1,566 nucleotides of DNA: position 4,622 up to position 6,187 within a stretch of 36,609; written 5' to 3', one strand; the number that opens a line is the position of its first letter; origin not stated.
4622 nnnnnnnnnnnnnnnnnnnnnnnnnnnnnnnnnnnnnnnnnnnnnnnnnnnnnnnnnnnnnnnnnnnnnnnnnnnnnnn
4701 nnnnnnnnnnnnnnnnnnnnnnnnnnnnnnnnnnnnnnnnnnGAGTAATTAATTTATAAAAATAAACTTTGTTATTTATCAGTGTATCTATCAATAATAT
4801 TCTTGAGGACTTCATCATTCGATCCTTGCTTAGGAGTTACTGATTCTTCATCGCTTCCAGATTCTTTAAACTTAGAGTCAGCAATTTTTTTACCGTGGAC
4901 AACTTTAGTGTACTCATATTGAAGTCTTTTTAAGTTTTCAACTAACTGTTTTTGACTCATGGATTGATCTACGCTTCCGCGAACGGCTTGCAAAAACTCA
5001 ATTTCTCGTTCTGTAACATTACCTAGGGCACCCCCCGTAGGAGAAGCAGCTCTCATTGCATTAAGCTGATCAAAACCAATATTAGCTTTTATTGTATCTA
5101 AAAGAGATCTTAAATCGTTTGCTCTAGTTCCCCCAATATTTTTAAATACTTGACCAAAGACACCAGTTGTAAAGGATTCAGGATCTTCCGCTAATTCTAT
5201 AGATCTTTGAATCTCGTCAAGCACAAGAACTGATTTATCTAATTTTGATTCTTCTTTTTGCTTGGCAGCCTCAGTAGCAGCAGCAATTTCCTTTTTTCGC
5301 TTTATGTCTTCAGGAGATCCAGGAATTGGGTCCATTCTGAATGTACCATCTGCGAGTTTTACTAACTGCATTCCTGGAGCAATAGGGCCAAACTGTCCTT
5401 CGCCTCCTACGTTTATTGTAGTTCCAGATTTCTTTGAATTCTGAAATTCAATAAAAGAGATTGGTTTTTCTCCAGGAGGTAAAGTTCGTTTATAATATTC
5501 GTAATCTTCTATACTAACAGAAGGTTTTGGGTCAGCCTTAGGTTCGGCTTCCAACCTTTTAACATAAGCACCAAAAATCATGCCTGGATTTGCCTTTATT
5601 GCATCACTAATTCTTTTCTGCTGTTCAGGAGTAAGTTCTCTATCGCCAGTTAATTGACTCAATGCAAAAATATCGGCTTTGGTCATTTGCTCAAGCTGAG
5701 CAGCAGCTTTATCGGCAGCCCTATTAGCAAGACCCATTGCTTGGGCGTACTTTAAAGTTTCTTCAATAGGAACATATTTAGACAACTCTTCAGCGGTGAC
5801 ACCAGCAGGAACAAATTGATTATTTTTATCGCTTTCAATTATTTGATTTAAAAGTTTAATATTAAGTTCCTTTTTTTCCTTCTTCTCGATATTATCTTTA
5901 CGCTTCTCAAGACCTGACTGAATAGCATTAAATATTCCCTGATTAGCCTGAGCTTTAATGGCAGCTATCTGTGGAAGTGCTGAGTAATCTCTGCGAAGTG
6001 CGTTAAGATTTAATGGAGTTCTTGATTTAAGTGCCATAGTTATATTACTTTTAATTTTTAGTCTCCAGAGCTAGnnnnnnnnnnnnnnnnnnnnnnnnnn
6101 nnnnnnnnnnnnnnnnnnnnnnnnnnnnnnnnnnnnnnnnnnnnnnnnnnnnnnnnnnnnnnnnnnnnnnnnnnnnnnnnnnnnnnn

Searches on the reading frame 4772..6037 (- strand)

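Call 10: search_protein_families(library=phrogs, proteins=[window:4772-6037:-], max_evalue=0.001)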
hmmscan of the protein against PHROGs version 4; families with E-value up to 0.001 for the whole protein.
window:4772-6037:- (421 aa): 4 families
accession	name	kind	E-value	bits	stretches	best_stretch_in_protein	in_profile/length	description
phrog_24864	-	unknown function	6.2e-42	144.9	1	171-384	501-706/729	-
phrog_27813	-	unknown function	3.7e-10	40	1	229-374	389-537/608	-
phrog_2534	-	other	1.4e-07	31.9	1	243-409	276-424/435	released from the phage upon host infection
phrog_25769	-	unknown function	3.6e-05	24.4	1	294-379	281-367/402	-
